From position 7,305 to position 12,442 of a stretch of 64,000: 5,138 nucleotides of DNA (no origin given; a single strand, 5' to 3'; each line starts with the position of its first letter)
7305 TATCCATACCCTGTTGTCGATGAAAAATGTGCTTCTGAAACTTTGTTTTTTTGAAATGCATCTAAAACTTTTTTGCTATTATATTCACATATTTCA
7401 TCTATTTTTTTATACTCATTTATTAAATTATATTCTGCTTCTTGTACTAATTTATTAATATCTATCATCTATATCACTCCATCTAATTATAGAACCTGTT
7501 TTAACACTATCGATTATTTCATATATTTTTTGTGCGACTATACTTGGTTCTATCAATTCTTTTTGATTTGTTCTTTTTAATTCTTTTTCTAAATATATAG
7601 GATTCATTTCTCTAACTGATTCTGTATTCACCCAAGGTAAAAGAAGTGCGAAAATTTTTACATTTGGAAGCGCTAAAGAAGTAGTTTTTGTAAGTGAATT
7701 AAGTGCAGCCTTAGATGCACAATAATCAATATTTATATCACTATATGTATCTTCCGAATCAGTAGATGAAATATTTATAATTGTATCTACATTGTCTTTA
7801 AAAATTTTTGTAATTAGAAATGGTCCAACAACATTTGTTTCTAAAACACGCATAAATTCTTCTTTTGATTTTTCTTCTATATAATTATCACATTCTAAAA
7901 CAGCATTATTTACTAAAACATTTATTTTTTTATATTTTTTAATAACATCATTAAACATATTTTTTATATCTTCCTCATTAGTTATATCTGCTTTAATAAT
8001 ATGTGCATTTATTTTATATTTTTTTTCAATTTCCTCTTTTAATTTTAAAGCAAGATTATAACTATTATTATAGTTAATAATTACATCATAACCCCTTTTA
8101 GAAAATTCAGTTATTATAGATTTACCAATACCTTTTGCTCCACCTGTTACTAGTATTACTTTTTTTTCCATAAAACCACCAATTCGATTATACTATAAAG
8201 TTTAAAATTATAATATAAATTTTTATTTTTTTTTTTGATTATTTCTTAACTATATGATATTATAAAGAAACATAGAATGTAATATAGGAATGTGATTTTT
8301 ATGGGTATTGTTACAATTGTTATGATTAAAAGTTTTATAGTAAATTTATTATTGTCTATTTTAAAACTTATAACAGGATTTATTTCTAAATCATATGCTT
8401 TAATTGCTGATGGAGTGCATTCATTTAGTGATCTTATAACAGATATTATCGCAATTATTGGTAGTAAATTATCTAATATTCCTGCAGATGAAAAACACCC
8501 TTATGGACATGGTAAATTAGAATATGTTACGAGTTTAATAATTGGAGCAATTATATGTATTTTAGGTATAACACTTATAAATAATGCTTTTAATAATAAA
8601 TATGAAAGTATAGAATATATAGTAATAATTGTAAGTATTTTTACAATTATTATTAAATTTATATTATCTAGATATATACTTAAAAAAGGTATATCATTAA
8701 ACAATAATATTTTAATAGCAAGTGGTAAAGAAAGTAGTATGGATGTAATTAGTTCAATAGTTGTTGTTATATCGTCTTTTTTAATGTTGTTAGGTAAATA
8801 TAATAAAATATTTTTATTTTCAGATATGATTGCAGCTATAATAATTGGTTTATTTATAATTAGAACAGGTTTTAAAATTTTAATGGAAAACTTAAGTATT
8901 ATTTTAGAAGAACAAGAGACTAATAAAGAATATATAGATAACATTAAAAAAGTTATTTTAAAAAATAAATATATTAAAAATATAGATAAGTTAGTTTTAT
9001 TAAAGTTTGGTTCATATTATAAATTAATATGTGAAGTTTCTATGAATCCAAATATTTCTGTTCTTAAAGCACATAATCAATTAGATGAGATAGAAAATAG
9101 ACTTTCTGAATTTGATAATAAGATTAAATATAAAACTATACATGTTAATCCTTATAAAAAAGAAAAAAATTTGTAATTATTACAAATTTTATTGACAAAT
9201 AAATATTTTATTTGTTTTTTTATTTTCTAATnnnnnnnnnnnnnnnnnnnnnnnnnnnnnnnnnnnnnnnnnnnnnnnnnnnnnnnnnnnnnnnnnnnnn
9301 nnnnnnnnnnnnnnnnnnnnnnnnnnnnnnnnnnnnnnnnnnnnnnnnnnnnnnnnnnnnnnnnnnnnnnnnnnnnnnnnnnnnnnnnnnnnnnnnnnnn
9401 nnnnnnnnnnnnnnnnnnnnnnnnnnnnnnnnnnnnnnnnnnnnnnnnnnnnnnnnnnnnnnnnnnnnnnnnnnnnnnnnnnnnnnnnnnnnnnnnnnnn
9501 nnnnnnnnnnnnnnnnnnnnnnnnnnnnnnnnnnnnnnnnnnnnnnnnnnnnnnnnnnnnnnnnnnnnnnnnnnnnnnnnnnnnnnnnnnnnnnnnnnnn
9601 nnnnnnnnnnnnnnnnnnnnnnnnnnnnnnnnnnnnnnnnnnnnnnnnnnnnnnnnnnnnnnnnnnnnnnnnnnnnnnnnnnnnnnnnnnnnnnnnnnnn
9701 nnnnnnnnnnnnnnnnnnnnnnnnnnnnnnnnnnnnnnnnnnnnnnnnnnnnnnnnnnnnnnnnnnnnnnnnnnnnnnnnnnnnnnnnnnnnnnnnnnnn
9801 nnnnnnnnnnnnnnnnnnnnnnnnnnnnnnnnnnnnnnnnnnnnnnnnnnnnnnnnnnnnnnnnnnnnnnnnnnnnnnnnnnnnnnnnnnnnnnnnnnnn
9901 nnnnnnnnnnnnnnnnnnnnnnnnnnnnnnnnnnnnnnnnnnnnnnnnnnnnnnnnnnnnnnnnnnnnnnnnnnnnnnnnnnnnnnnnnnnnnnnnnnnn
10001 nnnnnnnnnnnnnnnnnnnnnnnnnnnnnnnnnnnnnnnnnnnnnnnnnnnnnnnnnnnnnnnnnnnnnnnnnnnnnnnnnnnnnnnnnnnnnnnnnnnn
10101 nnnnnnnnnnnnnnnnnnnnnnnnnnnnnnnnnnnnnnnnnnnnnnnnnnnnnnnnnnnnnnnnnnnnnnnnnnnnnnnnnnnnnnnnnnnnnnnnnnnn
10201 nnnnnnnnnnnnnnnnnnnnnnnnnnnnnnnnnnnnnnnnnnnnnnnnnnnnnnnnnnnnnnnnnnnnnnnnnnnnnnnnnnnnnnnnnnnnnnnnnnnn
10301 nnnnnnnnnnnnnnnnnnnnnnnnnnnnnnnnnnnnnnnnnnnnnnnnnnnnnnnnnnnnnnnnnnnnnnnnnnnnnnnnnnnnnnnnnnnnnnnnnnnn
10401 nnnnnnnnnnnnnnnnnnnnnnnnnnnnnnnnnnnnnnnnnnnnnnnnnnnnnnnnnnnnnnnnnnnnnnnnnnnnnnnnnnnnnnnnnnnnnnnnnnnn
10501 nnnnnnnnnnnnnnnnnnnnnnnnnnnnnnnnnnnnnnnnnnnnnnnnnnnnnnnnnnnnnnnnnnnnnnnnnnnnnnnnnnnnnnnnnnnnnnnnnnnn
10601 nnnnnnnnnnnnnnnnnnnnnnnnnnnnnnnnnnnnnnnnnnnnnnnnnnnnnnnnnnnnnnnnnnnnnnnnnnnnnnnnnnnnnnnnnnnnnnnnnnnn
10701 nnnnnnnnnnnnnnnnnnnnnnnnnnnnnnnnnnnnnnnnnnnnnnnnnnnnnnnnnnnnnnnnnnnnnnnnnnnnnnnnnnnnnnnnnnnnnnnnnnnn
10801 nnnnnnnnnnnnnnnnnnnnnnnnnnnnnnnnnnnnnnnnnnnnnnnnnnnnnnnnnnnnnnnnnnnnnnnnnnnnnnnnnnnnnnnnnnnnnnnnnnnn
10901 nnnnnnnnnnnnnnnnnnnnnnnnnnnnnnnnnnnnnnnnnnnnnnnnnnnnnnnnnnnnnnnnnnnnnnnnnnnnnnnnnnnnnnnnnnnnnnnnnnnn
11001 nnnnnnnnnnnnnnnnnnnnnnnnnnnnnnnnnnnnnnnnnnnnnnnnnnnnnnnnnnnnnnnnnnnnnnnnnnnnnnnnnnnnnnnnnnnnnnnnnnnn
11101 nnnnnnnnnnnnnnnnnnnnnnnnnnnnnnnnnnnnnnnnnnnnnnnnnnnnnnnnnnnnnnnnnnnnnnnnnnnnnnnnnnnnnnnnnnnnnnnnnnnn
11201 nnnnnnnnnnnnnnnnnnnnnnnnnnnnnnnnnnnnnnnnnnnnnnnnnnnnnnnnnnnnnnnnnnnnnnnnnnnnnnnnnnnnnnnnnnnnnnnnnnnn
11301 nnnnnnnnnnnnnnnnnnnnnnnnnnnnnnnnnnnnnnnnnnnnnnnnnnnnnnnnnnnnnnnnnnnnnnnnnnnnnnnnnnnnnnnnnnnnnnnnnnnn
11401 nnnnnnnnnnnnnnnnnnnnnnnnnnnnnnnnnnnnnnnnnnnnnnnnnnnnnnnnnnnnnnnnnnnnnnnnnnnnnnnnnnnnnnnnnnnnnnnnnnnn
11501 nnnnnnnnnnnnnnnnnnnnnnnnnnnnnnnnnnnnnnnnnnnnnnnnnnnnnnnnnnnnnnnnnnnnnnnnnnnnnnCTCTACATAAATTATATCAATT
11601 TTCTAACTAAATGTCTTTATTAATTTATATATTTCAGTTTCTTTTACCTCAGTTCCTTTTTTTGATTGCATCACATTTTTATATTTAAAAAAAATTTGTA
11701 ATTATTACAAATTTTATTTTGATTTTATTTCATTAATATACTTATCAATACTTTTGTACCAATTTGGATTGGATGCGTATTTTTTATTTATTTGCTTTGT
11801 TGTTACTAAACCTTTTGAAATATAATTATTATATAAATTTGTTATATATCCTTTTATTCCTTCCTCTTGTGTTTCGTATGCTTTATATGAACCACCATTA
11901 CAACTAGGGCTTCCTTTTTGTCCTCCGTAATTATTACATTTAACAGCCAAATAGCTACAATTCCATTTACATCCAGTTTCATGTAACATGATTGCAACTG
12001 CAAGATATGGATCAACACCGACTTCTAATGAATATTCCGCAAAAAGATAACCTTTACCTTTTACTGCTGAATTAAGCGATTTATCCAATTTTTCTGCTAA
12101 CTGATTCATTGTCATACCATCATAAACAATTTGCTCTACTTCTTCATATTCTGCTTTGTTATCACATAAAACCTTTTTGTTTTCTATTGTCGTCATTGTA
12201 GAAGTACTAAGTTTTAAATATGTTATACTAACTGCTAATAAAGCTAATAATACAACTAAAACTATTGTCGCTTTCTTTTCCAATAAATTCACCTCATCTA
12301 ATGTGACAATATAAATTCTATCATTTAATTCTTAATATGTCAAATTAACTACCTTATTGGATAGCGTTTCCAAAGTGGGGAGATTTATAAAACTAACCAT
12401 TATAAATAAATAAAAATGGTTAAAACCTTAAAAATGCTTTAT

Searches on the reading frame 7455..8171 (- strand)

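Call 23: search_protein_families(library=pfam, proteins=[window:7455-8171:-], max_evalue=0.001)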
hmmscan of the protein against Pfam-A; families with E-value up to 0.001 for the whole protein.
window:7455-8171:- (238 aa): 7 families
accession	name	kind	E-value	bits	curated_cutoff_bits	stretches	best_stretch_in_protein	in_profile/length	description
PF00106.31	adh_short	-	3.8e-37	128.1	26.6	1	4-190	1-191/195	short chain dehydrogenase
PF13561.12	adh_short_C2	-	2.7e-27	96.3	27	1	12-214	3-211/236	Enoyl-(Acyl carrier protein) reductase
PF08659.16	KR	-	2.9e-16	60.3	22.6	1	6-163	3-162/180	KR domain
PF01370.27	Epimerase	-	3.9e-07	30.2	20.9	1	6-137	1-116/240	NAD dependent epimerase/dehydratase family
PF02719.21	Polysacc_synt_2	-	3.9e-06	26.7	20.2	1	6-138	1-129/293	Polysaccharide biosynthesis protein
PF05368.20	NmrA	-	3.7e-05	23.9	27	1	2-76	1-70/298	NmrA-like family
PF16363.11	GDP_Man_Dehyd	-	4e-05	23.7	27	1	7-76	1-74/332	GDP-mannose 4,6 dehydratase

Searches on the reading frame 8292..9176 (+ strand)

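Call 23: search_protein_families(library=pfam, proteins=[window:8292-9176:+], max_evalue=0.001)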
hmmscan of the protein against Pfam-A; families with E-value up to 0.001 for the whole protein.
window:8292-9176:+ (294 aa): 2 families
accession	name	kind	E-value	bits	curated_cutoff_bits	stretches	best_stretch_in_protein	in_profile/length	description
PF01545.26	Cation_efflux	-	4.9e-43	147.6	26.6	1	13-205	3-198/198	Cation efflux family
PF16916.11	ZT_dimer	-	4e-11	43.2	26.7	1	212-288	3-78/78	Dimerisation domain of Zinc Transporter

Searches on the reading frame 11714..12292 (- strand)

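Call 23: search_protein_families(library=pfam, proteins=[window:11714-12292:-], max_evalue=0.001)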
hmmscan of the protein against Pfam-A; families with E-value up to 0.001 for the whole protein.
window:11714-12292:- (192 aa): 1 family
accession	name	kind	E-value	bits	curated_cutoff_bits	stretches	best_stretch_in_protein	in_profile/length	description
PF01832.25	Glucosaminidase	-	1.1e-09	39.4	30.2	1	84-190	4-122/123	Mannosyl-glycoprotein endo-beta-N-acetylglucosaminidase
